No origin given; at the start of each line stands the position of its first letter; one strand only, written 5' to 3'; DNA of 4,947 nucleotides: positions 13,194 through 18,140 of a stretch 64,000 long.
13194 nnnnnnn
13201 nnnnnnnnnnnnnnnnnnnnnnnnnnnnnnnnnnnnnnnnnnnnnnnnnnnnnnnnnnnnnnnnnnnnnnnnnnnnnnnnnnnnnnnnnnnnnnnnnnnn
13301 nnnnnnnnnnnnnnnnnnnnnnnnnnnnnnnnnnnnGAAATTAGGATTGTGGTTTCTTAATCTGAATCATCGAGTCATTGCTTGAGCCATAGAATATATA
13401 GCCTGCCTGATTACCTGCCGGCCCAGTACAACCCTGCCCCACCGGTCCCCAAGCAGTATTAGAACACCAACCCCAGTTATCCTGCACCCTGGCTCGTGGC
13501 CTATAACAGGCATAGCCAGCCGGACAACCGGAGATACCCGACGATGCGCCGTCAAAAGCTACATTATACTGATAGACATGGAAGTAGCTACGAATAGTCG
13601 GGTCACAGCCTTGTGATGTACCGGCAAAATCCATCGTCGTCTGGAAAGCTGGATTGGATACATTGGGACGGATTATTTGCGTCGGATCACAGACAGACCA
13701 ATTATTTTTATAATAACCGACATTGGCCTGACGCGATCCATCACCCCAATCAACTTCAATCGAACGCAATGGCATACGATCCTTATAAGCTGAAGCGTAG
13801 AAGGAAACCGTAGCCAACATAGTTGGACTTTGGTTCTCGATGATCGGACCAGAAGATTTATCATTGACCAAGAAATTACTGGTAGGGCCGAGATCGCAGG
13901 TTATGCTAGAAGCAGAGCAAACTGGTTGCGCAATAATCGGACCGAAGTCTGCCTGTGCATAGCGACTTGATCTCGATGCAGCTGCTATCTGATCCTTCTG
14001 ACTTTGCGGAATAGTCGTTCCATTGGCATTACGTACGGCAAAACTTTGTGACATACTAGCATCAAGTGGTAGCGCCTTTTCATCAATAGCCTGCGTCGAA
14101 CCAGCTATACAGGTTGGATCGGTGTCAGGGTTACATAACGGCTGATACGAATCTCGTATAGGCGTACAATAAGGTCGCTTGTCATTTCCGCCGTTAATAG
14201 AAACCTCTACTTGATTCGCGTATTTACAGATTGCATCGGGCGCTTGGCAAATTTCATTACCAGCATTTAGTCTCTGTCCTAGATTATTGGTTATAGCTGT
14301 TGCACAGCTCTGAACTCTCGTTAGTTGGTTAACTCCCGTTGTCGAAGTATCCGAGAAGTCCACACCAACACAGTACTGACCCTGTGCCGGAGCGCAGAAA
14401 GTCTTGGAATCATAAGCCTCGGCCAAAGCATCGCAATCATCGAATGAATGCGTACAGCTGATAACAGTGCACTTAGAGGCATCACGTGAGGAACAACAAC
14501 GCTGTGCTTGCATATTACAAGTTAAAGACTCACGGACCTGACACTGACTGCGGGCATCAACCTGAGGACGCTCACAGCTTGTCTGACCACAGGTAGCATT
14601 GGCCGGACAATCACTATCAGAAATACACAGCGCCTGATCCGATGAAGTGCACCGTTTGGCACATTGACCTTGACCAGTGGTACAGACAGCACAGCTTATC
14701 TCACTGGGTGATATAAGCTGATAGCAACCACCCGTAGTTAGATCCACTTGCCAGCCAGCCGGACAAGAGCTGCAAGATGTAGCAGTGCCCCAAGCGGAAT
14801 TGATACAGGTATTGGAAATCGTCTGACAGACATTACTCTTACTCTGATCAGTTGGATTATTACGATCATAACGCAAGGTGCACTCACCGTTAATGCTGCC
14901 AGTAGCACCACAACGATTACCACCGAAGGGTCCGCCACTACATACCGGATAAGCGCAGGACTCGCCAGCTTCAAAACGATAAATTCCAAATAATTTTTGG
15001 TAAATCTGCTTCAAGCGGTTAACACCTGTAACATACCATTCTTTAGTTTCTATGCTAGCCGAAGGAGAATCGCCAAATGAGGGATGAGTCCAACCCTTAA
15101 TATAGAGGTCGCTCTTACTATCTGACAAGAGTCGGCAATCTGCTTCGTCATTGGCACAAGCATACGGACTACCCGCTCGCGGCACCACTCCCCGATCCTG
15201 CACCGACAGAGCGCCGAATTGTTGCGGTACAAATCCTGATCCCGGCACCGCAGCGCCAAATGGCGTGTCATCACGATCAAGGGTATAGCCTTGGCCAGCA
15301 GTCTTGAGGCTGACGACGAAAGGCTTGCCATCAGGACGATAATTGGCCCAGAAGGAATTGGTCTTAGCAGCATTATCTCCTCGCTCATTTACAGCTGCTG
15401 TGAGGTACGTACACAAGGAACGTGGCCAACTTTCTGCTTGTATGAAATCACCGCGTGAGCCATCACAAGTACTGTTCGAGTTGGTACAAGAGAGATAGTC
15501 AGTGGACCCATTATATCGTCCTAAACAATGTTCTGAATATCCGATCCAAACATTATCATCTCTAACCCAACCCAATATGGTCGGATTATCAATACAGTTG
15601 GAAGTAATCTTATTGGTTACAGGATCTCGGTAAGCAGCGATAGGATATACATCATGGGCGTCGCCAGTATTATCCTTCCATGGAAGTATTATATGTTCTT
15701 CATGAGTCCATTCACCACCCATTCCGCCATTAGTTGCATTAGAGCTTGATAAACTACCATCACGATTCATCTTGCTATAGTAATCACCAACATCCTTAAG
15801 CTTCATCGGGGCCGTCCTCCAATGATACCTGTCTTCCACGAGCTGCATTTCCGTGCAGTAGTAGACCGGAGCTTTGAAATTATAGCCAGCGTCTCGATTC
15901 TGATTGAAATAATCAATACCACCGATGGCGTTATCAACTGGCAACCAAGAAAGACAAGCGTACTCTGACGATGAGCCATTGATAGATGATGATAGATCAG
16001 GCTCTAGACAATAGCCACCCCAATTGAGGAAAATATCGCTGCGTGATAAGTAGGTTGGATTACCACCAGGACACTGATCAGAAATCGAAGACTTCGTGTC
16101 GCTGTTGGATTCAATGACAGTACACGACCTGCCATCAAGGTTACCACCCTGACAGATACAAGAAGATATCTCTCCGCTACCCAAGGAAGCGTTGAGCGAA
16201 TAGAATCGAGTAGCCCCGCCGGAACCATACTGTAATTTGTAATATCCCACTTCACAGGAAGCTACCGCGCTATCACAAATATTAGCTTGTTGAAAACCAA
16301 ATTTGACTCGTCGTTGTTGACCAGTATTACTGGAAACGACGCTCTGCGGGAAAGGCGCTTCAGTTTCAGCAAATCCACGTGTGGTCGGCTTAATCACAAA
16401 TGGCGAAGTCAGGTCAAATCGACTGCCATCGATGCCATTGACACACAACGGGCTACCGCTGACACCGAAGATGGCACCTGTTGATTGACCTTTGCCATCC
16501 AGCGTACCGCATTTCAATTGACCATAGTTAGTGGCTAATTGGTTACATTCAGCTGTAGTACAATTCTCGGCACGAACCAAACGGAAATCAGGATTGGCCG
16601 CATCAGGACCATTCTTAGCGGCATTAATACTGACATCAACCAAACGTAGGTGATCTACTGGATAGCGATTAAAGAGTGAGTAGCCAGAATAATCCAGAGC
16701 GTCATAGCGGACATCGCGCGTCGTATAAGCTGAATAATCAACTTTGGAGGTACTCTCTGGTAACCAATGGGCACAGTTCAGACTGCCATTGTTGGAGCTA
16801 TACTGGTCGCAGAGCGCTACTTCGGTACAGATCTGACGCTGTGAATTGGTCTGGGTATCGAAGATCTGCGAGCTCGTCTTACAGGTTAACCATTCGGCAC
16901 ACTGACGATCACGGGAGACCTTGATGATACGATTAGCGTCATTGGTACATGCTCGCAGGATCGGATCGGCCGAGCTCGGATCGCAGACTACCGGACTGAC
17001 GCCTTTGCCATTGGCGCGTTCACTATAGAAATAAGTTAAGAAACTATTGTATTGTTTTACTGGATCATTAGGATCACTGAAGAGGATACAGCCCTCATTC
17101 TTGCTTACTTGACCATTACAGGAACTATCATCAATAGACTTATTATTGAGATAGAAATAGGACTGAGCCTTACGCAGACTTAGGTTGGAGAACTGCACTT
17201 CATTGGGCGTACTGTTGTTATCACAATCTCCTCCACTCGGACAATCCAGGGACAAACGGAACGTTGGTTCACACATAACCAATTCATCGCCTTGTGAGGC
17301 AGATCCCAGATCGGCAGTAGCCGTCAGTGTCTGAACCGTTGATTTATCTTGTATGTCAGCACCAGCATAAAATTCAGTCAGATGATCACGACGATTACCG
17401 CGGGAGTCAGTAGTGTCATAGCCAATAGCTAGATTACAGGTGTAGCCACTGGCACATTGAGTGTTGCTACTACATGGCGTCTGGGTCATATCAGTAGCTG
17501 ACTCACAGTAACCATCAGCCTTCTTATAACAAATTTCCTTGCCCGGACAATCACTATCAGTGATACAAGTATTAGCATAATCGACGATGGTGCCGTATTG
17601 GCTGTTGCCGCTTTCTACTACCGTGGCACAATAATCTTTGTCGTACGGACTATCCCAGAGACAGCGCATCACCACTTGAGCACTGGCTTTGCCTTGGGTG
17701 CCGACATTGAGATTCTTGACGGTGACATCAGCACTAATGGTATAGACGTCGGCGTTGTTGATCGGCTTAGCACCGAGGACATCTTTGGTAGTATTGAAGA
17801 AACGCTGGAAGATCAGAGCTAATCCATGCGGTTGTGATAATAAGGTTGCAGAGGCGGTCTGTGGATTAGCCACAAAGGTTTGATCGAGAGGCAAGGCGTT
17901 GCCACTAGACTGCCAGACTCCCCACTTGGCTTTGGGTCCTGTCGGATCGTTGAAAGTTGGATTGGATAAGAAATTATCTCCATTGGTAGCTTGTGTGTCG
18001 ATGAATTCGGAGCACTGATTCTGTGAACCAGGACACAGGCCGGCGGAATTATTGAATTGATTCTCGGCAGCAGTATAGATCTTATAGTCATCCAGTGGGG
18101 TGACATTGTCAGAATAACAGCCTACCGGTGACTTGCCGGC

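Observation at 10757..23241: Operon coupling a Ca-binding membrane protein, a 3028-aa Cys-rich secreted giant protein and a VirB6-like protein behind an extended -10 promoter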

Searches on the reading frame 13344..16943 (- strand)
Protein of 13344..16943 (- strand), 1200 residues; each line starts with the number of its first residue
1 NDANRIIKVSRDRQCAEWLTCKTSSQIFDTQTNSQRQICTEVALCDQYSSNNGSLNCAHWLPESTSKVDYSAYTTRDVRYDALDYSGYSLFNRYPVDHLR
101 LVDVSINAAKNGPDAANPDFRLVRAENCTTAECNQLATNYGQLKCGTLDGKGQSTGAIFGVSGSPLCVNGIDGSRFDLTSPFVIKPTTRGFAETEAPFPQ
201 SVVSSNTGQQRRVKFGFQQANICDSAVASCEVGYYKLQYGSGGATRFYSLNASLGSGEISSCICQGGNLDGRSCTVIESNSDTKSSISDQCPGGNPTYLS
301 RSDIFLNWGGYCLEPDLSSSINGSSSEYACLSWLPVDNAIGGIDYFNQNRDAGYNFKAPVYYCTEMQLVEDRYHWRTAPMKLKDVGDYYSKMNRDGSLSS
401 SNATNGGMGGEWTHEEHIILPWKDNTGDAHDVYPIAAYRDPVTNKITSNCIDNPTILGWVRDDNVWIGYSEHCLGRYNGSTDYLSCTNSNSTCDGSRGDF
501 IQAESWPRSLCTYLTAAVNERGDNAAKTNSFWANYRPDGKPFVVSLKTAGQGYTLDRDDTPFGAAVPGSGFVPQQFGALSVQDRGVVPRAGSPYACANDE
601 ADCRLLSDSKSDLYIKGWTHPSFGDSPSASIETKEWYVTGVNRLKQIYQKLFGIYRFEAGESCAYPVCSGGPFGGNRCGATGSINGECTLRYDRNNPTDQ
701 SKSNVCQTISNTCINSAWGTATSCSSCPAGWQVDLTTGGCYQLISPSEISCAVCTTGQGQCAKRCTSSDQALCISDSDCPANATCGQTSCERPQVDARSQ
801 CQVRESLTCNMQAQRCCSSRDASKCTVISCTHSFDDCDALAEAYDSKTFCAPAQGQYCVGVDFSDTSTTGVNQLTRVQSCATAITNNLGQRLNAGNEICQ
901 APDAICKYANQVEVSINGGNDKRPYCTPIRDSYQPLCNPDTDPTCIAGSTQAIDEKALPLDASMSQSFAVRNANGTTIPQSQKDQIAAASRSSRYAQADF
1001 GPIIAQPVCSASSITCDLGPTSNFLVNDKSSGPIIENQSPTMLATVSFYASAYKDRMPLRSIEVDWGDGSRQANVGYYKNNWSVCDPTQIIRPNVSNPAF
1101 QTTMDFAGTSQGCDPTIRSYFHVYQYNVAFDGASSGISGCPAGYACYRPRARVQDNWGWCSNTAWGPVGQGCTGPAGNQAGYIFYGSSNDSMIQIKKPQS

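Call 93: predict_structure(alignment_id=A6)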
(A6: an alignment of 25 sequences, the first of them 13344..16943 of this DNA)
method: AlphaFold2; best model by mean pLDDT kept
length: 1200 residues; sequences in the alignment: 25
mean_pLDDT: 52.8   pTM: 0.36
mean pLDDT of the five models: 52.8, 50.6, 50.5, 49.1, 47.1
residues with pLDDT >= 90: 45; 70-90: 228; 50-70: 291; < 50: 636
segments of 3 or more residues with pLDDT < 50: 1-14, 64-74, 80-95, 199-220, 222-229, 253-302, 320-324, 337-366, 376-380, 394-396, 401-416, 421-429, 434-440, 444-446, 452-470, 479-505, 513-665, 670-683, 689-704, 708-736, 738-802, 847-850, 862-877, 885-892, 915-937, 940-943, 952-963, 970-978, 983-992, 1096-1098
pLDDT, mean of each block of 10 residues (from residue 1): 30 52 65 60 66 59 48 48 38 49 82 76 80 67 80 84 78 81 70 52 37 43 44 55 54 46 37 36 39 44 54 62 52 48 28 35 50 52 51 51 41 47 42 48 51 39 36 55 34 33 45 46 39 33 30 31 27 30 27 29 37 31 35 35 35 26 43 43 47 43 47 30 31 43 33 25 27 31 30 32 61 70 60 63 54 60 40 42 48 64 66 49 42 42 50 39 49 46 46 59 85 70 90 88 89 82 90 83 80 52 72 84 88 80 92 87 78 70 88 84
secondary structure, 60 per line:
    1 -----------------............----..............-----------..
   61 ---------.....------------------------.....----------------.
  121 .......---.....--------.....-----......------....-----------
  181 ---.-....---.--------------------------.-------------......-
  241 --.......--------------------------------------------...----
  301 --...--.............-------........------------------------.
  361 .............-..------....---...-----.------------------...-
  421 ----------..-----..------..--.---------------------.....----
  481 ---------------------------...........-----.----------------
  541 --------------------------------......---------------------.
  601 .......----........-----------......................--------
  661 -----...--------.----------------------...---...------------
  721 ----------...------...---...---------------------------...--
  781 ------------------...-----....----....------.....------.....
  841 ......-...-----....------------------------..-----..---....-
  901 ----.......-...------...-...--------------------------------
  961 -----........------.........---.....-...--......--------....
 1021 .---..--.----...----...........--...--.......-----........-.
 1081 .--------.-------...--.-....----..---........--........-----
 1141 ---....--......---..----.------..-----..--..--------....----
elements in order (helices of 4 or more, strands of 3 or more residues): E18-29 E34-47 H70-74 E99-103 E120-127 H131-135 E144-148 E154-159 E166-169 E186-189 E234-239 E243-249 E294-296 E308-320 E328-335 E360-373 H383-386 E390-392 E417-419 E472-476 E508-518 H573-578 H600-607 H612-619 H631-652 E666-668 E706-708 E731-733 E740-742 E807-810 E815-818 E825-829 H836-846 E848-850 E856-859 H896-899 E905-908 E913-915 E922-924 E926-928 H966-973 H980-988 H992-996 E1003-1008 E1017-1021 E1034-1036 E1041-1051 E1059-1065 E1071-1078 H1105-1108 E1118-1125 H1132-1135 E1144-1147 E1150-1155 E1193-1196

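Call 95: fold_search(model_id=the predicted structure, library=pdb)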
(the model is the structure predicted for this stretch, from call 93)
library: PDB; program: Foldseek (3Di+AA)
matches with E <= 10: 1631; with E <= 0.001: 0
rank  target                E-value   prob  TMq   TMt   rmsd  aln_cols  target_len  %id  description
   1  8yjb_D                1.6e-02  0.51  0.06  0.09  10.2       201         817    8  Cryo-EM structure of the human DSS1-INTAC complex (released 2025-03-05)
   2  1hh4_D                1.9e-02  0.63  0.07  0.31   8.2       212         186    8  Rac1-RhoGDI complex involved in NADPH oxidase activation (released 2001-08-28)
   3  8rc4_d                2.9e-02  0.41  0.06  0.09   9.7       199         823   10  Structure of Integrator-PP2A complex (released 2024-02-07)
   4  7zmm_F                3.3e-02  0.38  0.06  0.35  12.7       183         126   14  Crystal structure of human RECQL5 helicase APO form in complex with engineered nanobody (Gluebody) G2-001 (released 2022-06-22)
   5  6cue_7                3.3e-02  0.33  0.06  0.33  12.2       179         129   13  Cryo-EM structure at 4.0 A resolution of vaccine-elicited antibody vFP7.04 in complex with HIV-1 Env BG505 DS-SOSIP, a (released 2018-07-11)
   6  8r2d_D                3.5e-02  0.63  0.07  0.11   8.2       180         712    8  Integrator cleavage module assembly intermediate (released 2024-07-31)
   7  3lso_A                3.7e-02  0.47  0.07  0.16  13.1       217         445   10  Crystal structure of Putative membrane anchored protein from Corynebacterium diphtheriae (released 2010-02-23)
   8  7ycx_D                4.1e-02  0.51  0.07  0.09   9.4       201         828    9  The structure of INTAC-PEC complex (released 2023-03-15)
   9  3wea_A                4.3e-02  0.30  0.06  0.32  11.7       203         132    8  Crystal structure of a Niemann-Pick type C2 protein from Japanese carpenter ant (released 2014-02-05)
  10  6vi0_E                4.6e-02  0.30  0.06  0.34  12.2       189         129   10  Cryo-EM structure of VRC01.23 in complex with HIV-1 Env BG505 DS.SOSIP (released 2021-01-13)
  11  6cde_5                5.4e-02  0.23  0.06  0.32  12.0       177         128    8  Cryo-EM structure at 3.8 A resolution of vaccine-elicited antibody vFP20.01 in complex with HIV-1 Env BG505 DS-SOSIP,  (released 2018-05-16)
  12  1ds6_B                5.7e-02  0.41  0.07  0.30   8.7       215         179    8  CRYSTAL STRUCTURE OF A RAC-RHOGDI COMPLEX (released 2000-07-12)
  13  7zml_G                5.7e-02  0.30  0.06  0.33  12.6       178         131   14  Crystal structure of human RECQL5 helicase APO form in complex with engineered nanobody (Gluebody) G1-001 (released 2022-06-22)
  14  7zmm_E                5.7e-02  0.25  0.06  0.32  13.1       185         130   14  Crystal structure of human RECQL5 helicase APO form in complex with engineered nanobody (Gluebody) G2-001 (released 2022-06-22)
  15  6fyt_I                6.0e-02  0.30  0.06  0.36  11.5       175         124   12  Structure of H1 (A/solomon Islands/3/06) Influenza Hemagglutinin in complex with SD38 (released 2018-11-07)
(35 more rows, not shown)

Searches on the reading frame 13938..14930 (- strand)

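Call 73: search_protein_families(library=pfam, proteins=[window:13938-14930:-], max_evalue=1)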
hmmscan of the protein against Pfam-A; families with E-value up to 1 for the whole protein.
window:13938-14930:- (331 aa): 1 family
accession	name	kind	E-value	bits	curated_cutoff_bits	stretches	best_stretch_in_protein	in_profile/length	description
PF21164.2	Dumpy_DPY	-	0.64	10.5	27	1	102-122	4-24/24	Dumpy, DPY module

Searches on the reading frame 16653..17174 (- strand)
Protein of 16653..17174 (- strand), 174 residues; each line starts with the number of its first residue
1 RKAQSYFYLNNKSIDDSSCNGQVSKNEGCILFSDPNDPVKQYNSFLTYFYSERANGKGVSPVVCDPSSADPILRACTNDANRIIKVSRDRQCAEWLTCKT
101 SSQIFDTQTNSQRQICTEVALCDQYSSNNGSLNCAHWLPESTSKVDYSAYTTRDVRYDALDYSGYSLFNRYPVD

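Call 40: find_related_loci(query=A3, collection=genome_contigs, flank=10000)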
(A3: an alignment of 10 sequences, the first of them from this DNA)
Query A3 (174 aa) in genome_contigs; peptide patterns used: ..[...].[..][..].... (x = any residue, [..] = any of these).
232 stretches matched a pattern; 230 encode a relative of the query (tblastn E <= 1e-3); the best 80 are kept; 80 distinct loci.
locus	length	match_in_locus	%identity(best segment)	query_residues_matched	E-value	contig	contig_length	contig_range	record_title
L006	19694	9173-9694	97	1-174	5e-115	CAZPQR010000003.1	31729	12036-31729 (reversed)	MAG TPA_asm: uncultured Gammaproteobacteria bacterium isolate SRP189682_co1_236 genome assembly, contig: NODE_2052_lengt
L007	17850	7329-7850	79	1-174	4e-95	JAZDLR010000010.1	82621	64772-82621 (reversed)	MAG: Candidatus Komeilibacteria bacterium isolate MEGAHIT-group-0.611 k141_7682873, whole genome shotgun sequence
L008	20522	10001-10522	71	1-174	2e-83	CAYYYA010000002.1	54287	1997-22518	MAG TPA_asm: uncultured Gammaproteobacteria bacterium isolate SRP298887_co1_32 genome assembly, contig: NODE_346_length_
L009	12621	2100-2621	68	1-174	7e-80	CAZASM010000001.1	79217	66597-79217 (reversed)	MAG TPA_asm: uncultured Gammaproteobacteria bacterium isolate binchicken_co105_63 genome assembly, contig: NODE_338_leng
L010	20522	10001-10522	68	1-174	4e-79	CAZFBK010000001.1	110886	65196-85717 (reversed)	MAG TPA_asm: uncultured Gammaproteobacteria bacterium isolate SRP286056_co1_112 genome assembly, contig: NODE_125_length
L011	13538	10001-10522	61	1-174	3e-70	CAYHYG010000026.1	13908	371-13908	MAG TPA_asm: uncultured Gammaproteobacteria bacterium isolate ERP119705_co16_30 genome assembly, contig: NODE_3491_lengt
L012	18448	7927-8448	56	1-174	2e-68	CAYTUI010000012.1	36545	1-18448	MAG TPA_asm: uncultured Gammaproteobacteria bacterium isolate SRP062349_co4_110 genome assembly, contig: NODE_169_length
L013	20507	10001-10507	49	1-173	6e-53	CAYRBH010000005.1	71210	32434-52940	MAG TPA_asm: uncultured Gammaproteobacteria bacterium isolate binchicken_co185_198 genome assembly, contig: NODE_491_len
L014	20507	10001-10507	47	1-173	2e-50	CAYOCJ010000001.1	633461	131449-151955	MAG TPA_asm: uncultured Gammaproteobacteria bacterium isolate SRP273308_co1_350 genome assembly, contig: NODE_4_length_6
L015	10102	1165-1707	39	4-173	2e-35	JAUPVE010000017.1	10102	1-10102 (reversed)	MAG: Patescibacteria group bacterium isolate erpe_2018_sw_27hr_WHONDRS-SW48-000094_A_bin.34 scaffold_1381, whole genome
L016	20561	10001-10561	33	1-173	5e-35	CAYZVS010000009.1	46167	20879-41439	MAG TPA_asm: uncultured Gammaproteobacteria bacterium isolate SRP128246_co1_414 genome assembly, contig: NODE_959_length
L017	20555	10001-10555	36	3-173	1e-33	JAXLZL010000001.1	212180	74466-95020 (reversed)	MAG: Patescibacteria group bacterium isolate STL-PAT1 C3.78.fa-1, whole genome shotgun sequence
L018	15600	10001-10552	35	1-173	1e-33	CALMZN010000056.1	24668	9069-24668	MAG TPA_asm: uncultured bacterium isolate SRR5468112_bin.23_CONCOCT_v1.1_MAG genome assembly, contig: ERZ781236.297, who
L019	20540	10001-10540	39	4-173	1e-33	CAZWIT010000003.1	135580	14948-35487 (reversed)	MAG TPA_asm: uncultured Gammaproteobacteria bacterium isolate SRP300315_co1_55 genome assembly, contig: NODE_54_length_1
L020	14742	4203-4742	38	4-173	1e-33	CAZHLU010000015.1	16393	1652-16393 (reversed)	MAG TPA_asm: uncultured Gammaproteobacteria bacterium isolate SRP135725_co1_218 genome assembly, contig: NODE_4635_lengt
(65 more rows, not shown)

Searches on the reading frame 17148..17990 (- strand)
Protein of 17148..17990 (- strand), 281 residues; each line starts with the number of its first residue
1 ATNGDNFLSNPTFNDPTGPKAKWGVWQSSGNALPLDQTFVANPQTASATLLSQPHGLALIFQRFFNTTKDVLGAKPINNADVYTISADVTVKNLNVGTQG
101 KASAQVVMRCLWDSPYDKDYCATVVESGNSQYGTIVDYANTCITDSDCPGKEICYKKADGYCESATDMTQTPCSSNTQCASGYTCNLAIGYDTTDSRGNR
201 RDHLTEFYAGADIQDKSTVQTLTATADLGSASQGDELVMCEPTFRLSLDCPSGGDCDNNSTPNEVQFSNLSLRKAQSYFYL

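Call 73: search_protein_families(library=pfam, proteins=[window:17148-17990:-], max_evalue=1)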
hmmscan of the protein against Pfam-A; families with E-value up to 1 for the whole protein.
window:17148-17990:- (281 aa): 5 families
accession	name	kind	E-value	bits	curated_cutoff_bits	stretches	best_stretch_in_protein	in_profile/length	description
PF23416.1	DUF7107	-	2.7e-06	28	24.6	1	141-186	1-42/48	Domain of unknown function (DUF7107)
PF04706.18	Dickkopf_N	-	0.009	16.8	25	1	142-186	2-46/51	Dickkopf N-terminal cysteine-rich region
PF03645.18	Tctex-1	-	0.14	12.9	22.8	1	93-127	52-84/95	Tctex-1 family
PF14625.12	Lustrin_cystein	-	0.18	12.6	27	0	235-263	14-40/46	Lustrin, cysteine-rich repeated domain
PF21164.2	Dumpy_DPY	-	0.38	11.2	27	1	142-155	4-17/24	Dumpy, DPY module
